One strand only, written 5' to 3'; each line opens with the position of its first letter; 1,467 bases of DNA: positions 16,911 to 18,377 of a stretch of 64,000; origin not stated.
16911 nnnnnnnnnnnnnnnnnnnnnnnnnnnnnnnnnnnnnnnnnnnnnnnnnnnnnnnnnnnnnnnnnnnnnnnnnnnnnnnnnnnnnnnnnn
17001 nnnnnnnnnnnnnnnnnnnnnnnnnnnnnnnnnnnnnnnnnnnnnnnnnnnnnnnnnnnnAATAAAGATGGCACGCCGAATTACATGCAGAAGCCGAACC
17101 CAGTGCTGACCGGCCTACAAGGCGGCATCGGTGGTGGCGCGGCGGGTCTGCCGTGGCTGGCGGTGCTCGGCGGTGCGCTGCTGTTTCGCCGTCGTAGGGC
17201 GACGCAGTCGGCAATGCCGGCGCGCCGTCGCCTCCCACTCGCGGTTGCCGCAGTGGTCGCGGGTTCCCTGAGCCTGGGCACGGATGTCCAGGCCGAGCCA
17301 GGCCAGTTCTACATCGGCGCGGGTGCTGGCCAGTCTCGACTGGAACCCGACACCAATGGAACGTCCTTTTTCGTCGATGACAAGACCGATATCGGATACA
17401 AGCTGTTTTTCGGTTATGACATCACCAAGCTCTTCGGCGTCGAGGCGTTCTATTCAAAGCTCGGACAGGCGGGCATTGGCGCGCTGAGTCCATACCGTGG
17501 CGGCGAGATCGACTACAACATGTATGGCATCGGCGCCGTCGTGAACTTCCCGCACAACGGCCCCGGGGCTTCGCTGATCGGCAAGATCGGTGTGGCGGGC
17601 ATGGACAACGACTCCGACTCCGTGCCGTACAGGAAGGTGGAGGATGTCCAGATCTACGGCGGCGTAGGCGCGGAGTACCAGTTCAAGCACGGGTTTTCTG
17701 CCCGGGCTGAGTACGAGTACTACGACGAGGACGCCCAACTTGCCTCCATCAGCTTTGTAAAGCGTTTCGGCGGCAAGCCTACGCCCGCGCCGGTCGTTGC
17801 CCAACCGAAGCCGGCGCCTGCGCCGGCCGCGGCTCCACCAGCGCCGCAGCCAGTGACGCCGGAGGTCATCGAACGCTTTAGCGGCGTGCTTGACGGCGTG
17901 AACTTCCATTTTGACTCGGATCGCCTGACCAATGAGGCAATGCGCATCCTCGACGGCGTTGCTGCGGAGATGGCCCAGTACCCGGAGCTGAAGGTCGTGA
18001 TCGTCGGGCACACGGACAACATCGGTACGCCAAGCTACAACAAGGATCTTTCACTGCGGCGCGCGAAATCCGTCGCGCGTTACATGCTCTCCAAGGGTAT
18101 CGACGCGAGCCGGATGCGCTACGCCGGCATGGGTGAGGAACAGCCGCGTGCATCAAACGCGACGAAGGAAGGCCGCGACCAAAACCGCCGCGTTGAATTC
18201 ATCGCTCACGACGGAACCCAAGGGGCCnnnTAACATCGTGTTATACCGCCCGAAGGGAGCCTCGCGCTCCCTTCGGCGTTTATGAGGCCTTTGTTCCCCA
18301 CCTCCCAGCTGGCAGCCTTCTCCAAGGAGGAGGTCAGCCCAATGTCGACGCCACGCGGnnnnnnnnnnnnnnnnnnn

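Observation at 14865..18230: Apparent bacterial polyprotein: adhesin + internal GlyGly-CTERM anchor + second signal peptide + complete OmpA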

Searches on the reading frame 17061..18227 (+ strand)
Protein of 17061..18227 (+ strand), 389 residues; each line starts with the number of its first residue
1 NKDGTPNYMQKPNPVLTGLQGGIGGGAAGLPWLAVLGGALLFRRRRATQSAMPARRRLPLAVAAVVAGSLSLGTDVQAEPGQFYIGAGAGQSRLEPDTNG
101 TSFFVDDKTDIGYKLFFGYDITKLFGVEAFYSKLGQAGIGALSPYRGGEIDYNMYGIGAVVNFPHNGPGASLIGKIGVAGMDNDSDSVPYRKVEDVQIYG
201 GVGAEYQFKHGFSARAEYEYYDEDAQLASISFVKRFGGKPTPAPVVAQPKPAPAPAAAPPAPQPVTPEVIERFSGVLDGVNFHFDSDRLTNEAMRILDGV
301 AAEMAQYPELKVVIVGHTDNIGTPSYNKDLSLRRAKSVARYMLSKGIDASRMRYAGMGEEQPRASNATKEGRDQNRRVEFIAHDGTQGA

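Call 4: search_protein_families(library=ncbifam, proteins=[window:17214-18227:+], max_evalue=1)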
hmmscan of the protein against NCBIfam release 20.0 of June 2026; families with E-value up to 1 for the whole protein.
window:17214-18227:+ (338 aa): 42 families (the best 25 are shown)
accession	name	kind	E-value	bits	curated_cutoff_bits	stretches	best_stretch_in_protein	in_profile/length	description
NF053611.1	YiaD_Gzip_OmpA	equivalog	1.1e-36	126.5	175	1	228-329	103-204/206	YiaD family glycine zipper/OmpA-like lipoprotein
NF053612.1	anchor_PA1041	equivalog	9.1e-34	117.4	250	1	188-329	93-233/236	PA1041 family peptidoglycan-binding anchor lipoprotein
NF008071.1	PRK10808.1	equivalog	6.1e-30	104.8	277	1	11-333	6-339/358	porin OmpA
NF045787.1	OmpABordt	equivalog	3.6e-28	98.6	200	1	229-329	87-187/194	outer membrane protein OmpA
NF053585.1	OMP_LP_YfiB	equivalog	5.8e-26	91.3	128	1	226-330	55-159/163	outer membrane lipoprotein YfiB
TIGR02802.1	Pal_lipo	equivalog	1.6e-23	82.8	125.35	1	229-330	2-103/104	peptidoglycan-associated lipoprotein Pal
NF033763.1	exchanger_TraB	exception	3.1e-23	81.6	700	1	225-332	390-498/522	outer membrane exchange protein TraB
NF053613.1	OMP_toxin_LptF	equivalog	7.6e-23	81.5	400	1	229-330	143-244/256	lipotoxin F family OmpA-related lipoprotein LptF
NF007804.1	PRK10510.1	equivalog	1.7e-22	79.9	307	1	229-329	114-214/219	OmpA family lipoprotein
TIGR03350.1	type_VI_ompA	equivalog_domain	1e-21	77.3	139.8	1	231-329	34-135/137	type VI secretion system protein TssL, long form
NF045788.1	Omp38Acinit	equivalog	2.5e-20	72.8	500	1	140-329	151-343/354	outer membrane protein Omp38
NF053607.1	CHU_0125_OmpA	equivalog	9.8e-20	70.6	620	1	225-329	529-634/639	CHU_0125 family OmpA-like outer membrane integrity protein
NF006541.1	PRK09038.1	equivalog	1.1e-19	71.1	283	1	231-331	145-248/253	flagellar motor protein MotD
NF052230.1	T9SS_PorE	exception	6.9e-18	64.2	600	1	225-313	513-601/648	PorE family type IX secretion system protein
NF006508.0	PRK08944.1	subfamily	5e-17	62.1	259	1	230-334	182-290/304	MotB family protein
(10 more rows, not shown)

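Call 9: find_homologous_proteins(query=window:17061-18227:+, max_evalue=1e-10)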
Query window:17061-18227:+ (389 aa): 753 proteins with E <= 1e-10 among 8000 candidates; the best 120 are listed.
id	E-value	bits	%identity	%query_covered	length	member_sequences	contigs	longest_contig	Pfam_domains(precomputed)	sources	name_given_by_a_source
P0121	4.2e-161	554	64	99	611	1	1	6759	PF00691.26,PF13505.13,PF01389.24,PF18884.6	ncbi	ncbi:MAG: OmpA family protein, partial [Thiotrichales bacterium]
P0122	4.7e-76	274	53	29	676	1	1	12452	PF00691.26,PF13505.13,PF05359.17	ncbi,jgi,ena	-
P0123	5.5e-73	264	62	31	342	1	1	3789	PF00691.26,PF02412.24,PF13505.13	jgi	-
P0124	2.1e-67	246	43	82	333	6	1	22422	PF00691.26,PF13505.13,PF01389.24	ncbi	-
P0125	1.5e-66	243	39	82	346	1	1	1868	PF00691.26,PF13505.13,PF01389.24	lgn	-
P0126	1.5e-62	230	38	82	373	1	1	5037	PF00691.26,PF13505.13,PF01389.24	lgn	-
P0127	1.1e-56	210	38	84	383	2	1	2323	PF00691.26,PF13505.13,PF01389.24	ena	-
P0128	3.1e-53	199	36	83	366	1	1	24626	PF00691.26,PF13505.13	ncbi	-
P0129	9.2e-53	198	37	79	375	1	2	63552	PF00691.26,PF13505.13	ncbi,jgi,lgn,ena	-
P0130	2.1e-51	193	31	84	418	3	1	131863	PF00691.26,PF13505.13,PF01389.24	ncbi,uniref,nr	ncbi:OmpA family protein [Leucothrix pacifica]|uniref:OmpA-like domain-containing protein n=1 Tax=Le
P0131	2.1e-51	193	37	83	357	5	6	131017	PF00691.26,PF13505.13,PF01389.24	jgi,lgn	jgi:OOP family OmpA-OmpF porin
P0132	1.1e-49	188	33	84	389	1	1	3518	PF00691.26,PF02412.24,PF13505.13,PF05359.17,PF01389.24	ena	-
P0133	2.1e-43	167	36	77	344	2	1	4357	PF00691.26,PF13505.13,PF01389.24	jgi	jgi:OOP family OmpA-OmpF porin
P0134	1.1e-40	158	32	78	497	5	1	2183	PF00691.26,PF13505.13,PF05359.17,PF01389.24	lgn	-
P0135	3.3e-36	143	30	78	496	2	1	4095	PF00691.26,PF13505.13,PF01389.24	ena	-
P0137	2.7e-34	137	31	83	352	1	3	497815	PF00691.26,PF13505.13,PF01389.24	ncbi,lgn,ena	ncbi:MAG: OmpA family protein [Thiotrichaceae bacterium]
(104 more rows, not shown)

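Call 11: find_encoding_contigs(protein=P0121, flank=10000)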
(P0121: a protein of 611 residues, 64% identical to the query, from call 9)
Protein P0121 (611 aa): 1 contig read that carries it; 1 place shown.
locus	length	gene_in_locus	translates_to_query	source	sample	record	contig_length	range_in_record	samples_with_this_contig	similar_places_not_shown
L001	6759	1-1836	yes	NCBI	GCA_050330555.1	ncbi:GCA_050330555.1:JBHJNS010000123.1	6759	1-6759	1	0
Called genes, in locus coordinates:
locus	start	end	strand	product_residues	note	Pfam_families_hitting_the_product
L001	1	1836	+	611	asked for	PF18884:TSP3_bac (weak), PF13505:OMP_b-brl, PF01389:OmpA_membrane, PF00691:OmpA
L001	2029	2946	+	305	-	PF02091:tRNA-synt_2e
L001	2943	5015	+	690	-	PF02092:tRNA_synt_2f, PF05746:DALR_1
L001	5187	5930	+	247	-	PF01553:Acyltransferase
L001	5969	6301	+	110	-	-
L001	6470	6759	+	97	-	PF12774:AAA_6 (weak), PF07728:AAA_5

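Call 53: find_encoding_contigs(protein=P0124, flank=6000, max_places=2)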
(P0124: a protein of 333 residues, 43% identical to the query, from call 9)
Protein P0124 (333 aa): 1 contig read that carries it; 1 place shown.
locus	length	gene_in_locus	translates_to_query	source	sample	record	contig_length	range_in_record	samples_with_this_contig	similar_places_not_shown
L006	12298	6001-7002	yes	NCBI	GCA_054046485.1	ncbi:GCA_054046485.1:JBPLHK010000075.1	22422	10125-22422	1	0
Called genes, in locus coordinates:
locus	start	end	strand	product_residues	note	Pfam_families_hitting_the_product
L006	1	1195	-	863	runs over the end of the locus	PF00082:Peptidase_S8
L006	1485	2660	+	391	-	PF13505:OMP_b-brl (weak), PF01389:OmpA_membrane (faint), PF00691:OmpA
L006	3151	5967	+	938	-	PF01839:FG-GAP (faint), PF13517:FG-GAP_3, PF18884:TSP3_bac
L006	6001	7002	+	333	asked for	PF13505:OMP_b-brl, PF01389:OmpA_membrane, PF00691:OmpA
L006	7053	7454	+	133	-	PF02517:Rce1-like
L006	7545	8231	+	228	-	-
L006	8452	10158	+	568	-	PF05048:NosD (weak), PF13229:Beta_helix, PF00041:fn3 (faint)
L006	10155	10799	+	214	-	PF13505:OMP_b-brl (weak)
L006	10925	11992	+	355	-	PF03706:LPG_synthase_TM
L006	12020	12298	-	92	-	?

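Call 54: find_encoding_contigs(protein=P0131, flank=6000, max_places=2)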
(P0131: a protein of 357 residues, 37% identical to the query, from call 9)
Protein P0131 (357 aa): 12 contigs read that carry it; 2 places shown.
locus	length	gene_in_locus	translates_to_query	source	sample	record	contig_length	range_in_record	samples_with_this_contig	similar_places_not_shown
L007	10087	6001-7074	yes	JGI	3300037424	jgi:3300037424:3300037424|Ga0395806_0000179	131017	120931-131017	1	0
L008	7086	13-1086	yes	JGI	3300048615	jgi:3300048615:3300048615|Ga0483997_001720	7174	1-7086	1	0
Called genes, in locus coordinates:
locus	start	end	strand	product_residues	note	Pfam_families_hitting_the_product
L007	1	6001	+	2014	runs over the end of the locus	-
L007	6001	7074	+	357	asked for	PF13505:OMP_b-brl, PF01389:OmpA_membrane (weak), PF00691:OmpA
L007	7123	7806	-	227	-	PF00072:Response_reg, PF00486:Trans_reg_C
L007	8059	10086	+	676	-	?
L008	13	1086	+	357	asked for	PF13505:OMP_b-brl, PF01389:OmpA_membrane (weak), PF00691:OmpA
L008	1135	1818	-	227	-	PF00072:Response_reg, PF00486:Trans_reg_C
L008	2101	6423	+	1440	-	-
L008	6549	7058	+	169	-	PF02517:Rce1-like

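Call 57: find_encoding_contigs(protein=P0129, flank=6000, max_places=2)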
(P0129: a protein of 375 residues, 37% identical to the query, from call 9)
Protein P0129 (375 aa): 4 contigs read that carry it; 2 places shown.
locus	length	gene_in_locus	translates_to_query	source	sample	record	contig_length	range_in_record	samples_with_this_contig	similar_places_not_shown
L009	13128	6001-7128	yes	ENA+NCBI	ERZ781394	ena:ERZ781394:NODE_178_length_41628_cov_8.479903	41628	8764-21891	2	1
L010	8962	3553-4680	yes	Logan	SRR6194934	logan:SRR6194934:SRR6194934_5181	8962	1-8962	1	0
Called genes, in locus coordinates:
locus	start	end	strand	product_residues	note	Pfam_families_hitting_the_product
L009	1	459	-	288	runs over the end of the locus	PF00528:BPD_transp_1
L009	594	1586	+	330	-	PF00126:HTH_1, PF03466:LysR_substrate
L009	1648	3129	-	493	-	PF03600:CitMHS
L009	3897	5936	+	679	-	-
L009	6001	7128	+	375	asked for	PF13505:OMP_b-brl, PF00691:OmpA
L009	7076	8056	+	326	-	-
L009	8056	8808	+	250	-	-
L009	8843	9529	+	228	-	PF01694:Rhomboid, PF08551:DUF1751 (weak)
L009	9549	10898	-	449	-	PF00083:Sugar_tr (faint), PF07690:MFS_1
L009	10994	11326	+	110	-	-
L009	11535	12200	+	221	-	PF13759:2OG-FeII_Oxy_5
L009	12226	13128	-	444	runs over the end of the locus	PF00919:UPF0004, PF04055:Radical_SAM, PF18693:TRAM_2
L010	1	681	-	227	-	?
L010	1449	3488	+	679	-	-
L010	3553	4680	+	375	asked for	PF13505:OMP_b-brl, PF00691:OmpA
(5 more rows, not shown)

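Call 58: find_encoding_contigs(protein=P0128, flank=6000, max_places=2)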
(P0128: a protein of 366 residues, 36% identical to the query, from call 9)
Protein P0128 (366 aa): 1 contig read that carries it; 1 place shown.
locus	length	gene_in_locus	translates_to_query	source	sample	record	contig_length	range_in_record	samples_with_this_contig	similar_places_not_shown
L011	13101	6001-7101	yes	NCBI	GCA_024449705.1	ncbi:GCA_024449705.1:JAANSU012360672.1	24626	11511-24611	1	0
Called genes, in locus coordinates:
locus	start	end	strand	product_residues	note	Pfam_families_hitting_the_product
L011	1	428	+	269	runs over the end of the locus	PF00142:Fer4_NifH (faint), PF01656:CbiA, PF02374:ArsA_ATPase, PF09140:MipZ, PF10609:ParA, PF13614:AAA_31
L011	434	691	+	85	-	PF03776:MinE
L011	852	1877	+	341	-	PF28082:ZorA-like_t1 (faint)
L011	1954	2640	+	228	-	-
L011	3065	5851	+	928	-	-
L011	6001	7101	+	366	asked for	PF13505:OMP_b-brl, PF00691:OmpA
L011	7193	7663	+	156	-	PF02517:Rce1-like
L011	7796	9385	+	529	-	-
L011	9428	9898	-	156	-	PF03737:RraA-like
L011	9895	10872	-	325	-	PF01571:GCV_T (weak)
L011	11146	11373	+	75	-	PF07896:DUF1674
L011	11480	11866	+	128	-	PF01127:Sdh_cyt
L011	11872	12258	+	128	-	PF01127:Sdh_cyt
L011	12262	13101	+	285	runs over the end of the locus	?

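Call 62: search_protein_families(library=ncbifam, proteins=[L006:7053-7454:+, L008:6549-7058:+, L011:7193-7663:+, L009:8843-9529:+, L009:7076-8056:+, L009:8056-8808:+, L009:3897-5936:+, L006:7545-8231:+], max_evalue=0.01)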
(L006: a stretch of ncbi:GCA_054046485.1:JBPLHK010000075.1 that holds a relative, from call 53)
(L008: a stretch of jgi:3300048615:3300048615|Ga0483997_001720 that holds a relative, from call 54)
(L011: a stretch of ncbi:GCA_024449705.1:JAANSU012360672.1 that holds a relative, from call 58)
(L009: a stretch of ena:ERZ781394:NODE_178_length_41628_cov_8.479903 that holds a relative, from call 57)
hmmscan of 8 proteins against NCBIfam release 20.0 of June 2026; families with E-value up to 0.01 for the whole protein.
L006:7053-7454:+ (133 aa): 12 families
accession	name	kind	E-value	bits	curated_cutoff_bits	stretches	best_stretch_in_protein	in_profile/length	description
NF033192.3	CPBP_JDVT_MrtJ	equivalog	9.5e-29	100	75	1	33-128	3-97/98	JDVT-CTERM system glutamic-type intramembrane protease MrtJ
NF040914.1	Mrt_core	domain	1.6e-16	60.3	100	1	31-124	4-99/108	myxosortase family intramembrane protease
NF040674.1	CPBP_fam_MrtP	equivalog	1e-15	58.1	250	1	41-123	259-343/354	myxosortase MrtP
NF040594.1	CPBP_fam_MrtC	equivalog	7.6e-13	48.7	195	1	21-123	108-212/221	myxosortase MrtC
NF040589.1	CPBP_Synerg_MrtS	equivalog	2.8e-12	47.2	130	1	28-123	73-160/170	Synerg-CTERM system glutamic-type intramembrane protease MrtS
NF040593.1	CPBP_fam_MrtX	exception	8.4e-11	42.2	180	1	30-123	138-226/238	myxosortase MrtX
NF041647.1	ABC_perm_CPBP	equivalog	6.3e-07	28.5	435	1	30-129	546-633/636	ABC transporter permease subunit/CPBP intramembrane protease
NF052640.1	CPBP_M949_0222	equivalog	0.00036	20.5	220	0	73-132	145-209/213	M949_0222 family glutamic-type intramembrane endopeptidase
NF040915.1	CPBP_fam_MrtZ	exception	0.00038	19.9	325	1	39-123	176-261/275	myxosortase MrtZ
NF046050.1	CPBP_fam_MroQ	equivalog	0.0013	18.2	270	1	30-124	129-218/243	intramembrane glutamic endopeptidase MroQ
NF047635.1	CPBP_Sphingo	equivalog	0.0027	17.1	225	1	41-126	141-234/237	CPBP family intramembrane glutamic endopeptidase, BDIM_20840 family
TIGR03008.1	pepcterm_CAAX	equivalog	0.0065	16.3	81.05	1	31-123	120-206/222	CAAX prenyl protease-related protein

L008:6549-7058:+ (169 aa): 10 families
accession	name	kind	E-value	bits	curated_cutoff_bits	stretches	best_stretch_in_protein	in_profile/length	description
NF033192.3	CPBP_JDVT_MrtJ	equivalog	3.6e-32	111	75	1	67-163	1-97/98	JDVT-CTERM system glutamic-type intramembrane protease MrtJ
NF040674.1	CPBP_fam_MrtP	equivalog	4.8e-20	72.3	250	1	58-160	236-345/354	myxosortase MrtP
NF040914.1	Mrt_core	domain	5.7e-18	64.9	100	1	67-161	4-101/108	myxosortase family intramembrane protease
NF040589.1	CPBP_Synerg_MrtS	equivalog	1.2e-13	51.6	130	1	32-159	40-161/170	Synerg-CTERM system glutamic-type intramembrane protease MrtS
NF040594.1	CPBP_fam_MrtC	equivalog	3.7e-13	49.7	195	1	64-159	115-213/221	myxosortase MrtC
NF040593.1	CPBP_fam_MrtX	exception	9.5e-12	45.3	180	1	64-160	131-228/238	myxosortase MrtX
NF047635.1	CPBP_Sphingo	equivalog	7e-06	25.6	225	1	77-160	141-233/237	CPBP family intramembrane glutamic endopeptidase, BDIM_20840 family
NF040915.1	CPBP_fam_MrtZ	exception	2.2e-05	24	325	1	76-159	177-262/275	myxosortase MrtZ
NF041647.1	ABC_perm_CPBP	equivalog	3.8e-05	22.7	435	1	63-160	541-629/636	ABC transporter permease subunit/CPBP intramembrane protease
TIGR04162.1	exo_VPEID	exception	0.00025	20.1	150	1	68-132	419-480/516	exosortase E/protease, VPEID-CTERM system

L011:7193-7663:+ (156 aa): 9 families
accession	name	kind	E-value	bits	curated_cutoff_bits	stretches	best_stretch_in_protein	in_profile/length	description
NF033192.3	CPBP_JDVT_MrtJ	equivalog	2.6e-26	92.2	75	1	54-152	3-97/98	JDVT-CTERM system glutamic-type intramembrane protease MrtJ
NF040914.1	Mrt_core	domain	5.4e-12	45.7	100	1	50-150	2-101/108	myxosortase family intramembrane protease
NF040674.1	CPBP_fam_MrtP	equivalog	1.9e-09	37.5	250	1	47-152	240-348/354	myxosortase MrtP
NF040594.1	CPBP_fam_MrtC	equivalog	1.3e-07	31.6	195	1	57-147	123-212/221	myxosortase MrtC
NF040593.1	CPBP_fam_MrtX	exception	2e-06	27.8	180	1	50-147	132-226/238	myxosortase MrtX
NF040589.1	CPBP_Synerg_MrtS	equivalog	2.5e-06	27.8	130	1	82-147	97-160/170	Synerg-CTERM system glutamic-type intramembrane protease MrtS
TIGR03008.1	pepcterm_CAAX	equivalog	0.00012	22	81.05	1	52-150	120-209/222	CAAX prenyl protease-related protein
NF046050.1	CPBP_fam_MroQ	equivalog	0.00069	19.1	270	1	52-152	130-222/243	intramembrane glutamic endopeptidase MroQ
NF041647.1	ABC_perm_CPBP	equivalog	0.0047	15.7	435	1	46-152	539-632/636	ABC transporter permease subunit/CPBP intramembrane protease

L009:8843-9529:+ (228 aa): 3 families
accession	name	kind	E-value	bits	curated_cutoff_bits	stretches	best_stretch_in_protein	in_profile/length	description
TIGR03902.1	rhom_GG_sort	equivalog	2.4e-09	37.4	84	1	63-211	11-153/154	rhombosortase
NF008155.0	PRK10907.1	equivalog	7.5e-08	32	335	1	65-212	132-266/276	rhomboid family intramembrane serine protease GlpG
TIGR04239.1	rhombo_GlpG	equivalog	2.3e-07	30.8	250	1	65-210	132-264/271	rhomboid family intramembrane serine protease GlpG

L009:7076-8056:+ (326 aa): 0 families

L009:8056-8808:+ (250 aa): 3 families
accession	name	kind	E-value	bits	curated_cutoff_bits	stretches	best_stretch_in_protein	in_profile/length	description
NF006948.0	PRK09430.1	equivalog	5.8e-05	22.8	162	1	192-228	196-232/267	co-chaperone DjlA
TIGR02349.1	DnaJ_bact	equivalog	0.0083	15.6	377.2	0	200-232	4-36/354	molecular chaperone DnaJ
NF050028.1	CldAdptActJ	equivalog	0.0084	16.6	150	0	200-228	6-34/93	cold adaptation protein ActJcold adaptation protein ActJ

L009:3897-5936:+ (679 aa): 0 families

L006:7545-8231:+ (228 aa): 0 families

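Call 73: predict_structure(alignment_id=A6)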
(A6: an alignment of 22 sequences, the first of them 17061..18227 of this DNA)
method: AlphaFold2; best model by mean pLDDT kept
length: 389 residues; sequences in the alignment: 22
mean_pLDDT: 79.6   pTM: 0.52
mean pLDDT of the five models: 79.6, 79.2, 79.3, 78.9, 78.2
residues with pLDDT >= 90: 208; 70-90: 80; 50-70: 24; < 50: 77
segments of 3 or more residues with pLDDT < 50: 4-6, 8-76, 387-389
pLDDT, mean of each block of 10 residues (from residue 1): 47 42 32 31 37 38 36 54 96 91 88 98 96 94 84 96 88 97 88 83 94 97 93 88 65 66 88 90 86 95 94 95 92 97 96 95 91 91 72
secondary structure, 60 per line:
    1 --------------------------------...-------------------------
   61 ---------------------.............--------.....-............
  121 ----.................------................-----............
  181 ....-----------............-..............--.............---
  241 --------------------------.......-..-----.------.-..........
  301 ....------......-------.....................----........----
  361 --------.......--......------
elements in order: E82-94 E103-107 E109-120 E125-141 E148-163 E169-184 E196-207 E212-222 E225-237 H267-273 H291-304 E311-316 H324-344 E352-356 H369-375 E378-383

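Call 77: fold_search(model_id=the predicted structure, library=pdb)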
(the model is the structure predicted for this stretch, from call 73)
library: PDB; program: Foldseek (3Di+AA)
matches with E <= 10: 1340; with E <= 0.001: 143
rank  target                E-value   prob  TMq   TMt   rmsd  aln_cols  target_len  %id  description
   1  9a2m_MODEL_1_A        2.4e-14  1.00  0.37  0.41  20.7       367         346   25  Model of E. coli OmpA by in-cell photo-crosslinking MS and deep learning (released 2023-02-24)
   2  6jfw_A                1.5e-10  1.00  0.27  0.71   2.0       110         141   40  Crystal structure of PA0833 periplasmic domain from Pseudomonas aeruginosa reveals an unexpected enlarged peptidoglyca (released 2019-03-20)
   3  5wtl_A                3.0e-10  1.00  0.26  0.39   1.7       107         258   34  Crystal structure of the periplasmic portion of outer membrane protein A (OmpA) from Capnocytophaga gingivalis (released 2017-12-13)
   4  5wtp_C                6.1e-10  1.00  0.27  0.82   1.3       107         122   34  Crystal structure of the C-terminal domain of outer membrane protein A (OmpA) from Capnocytophaga gingivalis (released 2017-12-13)
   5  5wtp_B                6.1e-10  1.00  0.26  0.79   3.3       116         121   33  Crystal structure of the C-terminal domain of outer membrane protein A (OmpA) from Capnocytophaga gingivalis (released 2017-12-13)
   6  9fzc_A                6.1e-10  1.00  0.35  0.75   3.7       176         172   19  Structure of OmpA-short in complex with nanobody Nb01 (released 2024-07-17)
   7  5wtl_D                7.6e-10  1.00  0.27  0.42   2.9       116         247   32  Crystal structure of the periplasmic portion of outer membrane protein A (OmpA) from Capnocytophaga gingivalis (released 2017-12-13)
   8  5wtl_C                8.1e-10  1.00  0.27  0.40   2.8       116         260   32  Crystal structure of the periplasmic portion of outer membrane protein A (OmpA) from Capnocytophaga gingivalis (released 2017-12-13)
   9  5u1h_C                9.0e-10  1.00  0.26  0.79   2.2       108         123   38  Crystal structure of the C-terminal peptidoglycan binding domain of OprF (PA1777) from Pseudomonas aeruginosa (released 2017-01-11)
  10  5wtp_A                1.1e-09  1.00  0.27  0.81   2.7       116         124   32  Crystal structure of the C-terminal domain of outer membrane protein A (OmpA) from Capnocytophaga gingivalis (released 2017-12-13)
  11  5u1h_A                1.2e-09  1.00  0.26  0.80   2.3       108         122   38  Crystal structure of the C-terminal peptidoglycan binding domain of OprF (PA1777) from Pseudomonas aeruginosa (released 2017-01-11)
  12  4zhv_A                2.5e-09  1.00  0.25  0.67   2.4       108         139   40  Crystal structure of a bacterial signalling protein (released 2016-04-27)
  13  9fzd_A                3.0e-09  1.00  0.34  0.71   4.8       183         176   18  Structure of OmpA-long in complex with nanobody Nb39 (released 2024-07-17)
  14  4zhy_B                3.1e-09  1.00  0.25  0.82   1.7       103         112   41  Crystal structure of a bacterial signalling complex (released 2016-04-27)
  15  2k1s_MODEL_1_A        4.8e-09  1.00  0.26  0.65   2.3       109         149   39  Solution NMR structure of the folded C-terminal fragment of YiaD from Escherichia coli. Northeast Structural G (released 2008-05-13)
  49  1bxw                  1.1e-07  1.00  0.34  0.71   4.2       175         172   20  OUTER MEMBRANE PROTEIN A (OMPA) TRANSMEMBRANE DOMAIN (released 1998-10-14)
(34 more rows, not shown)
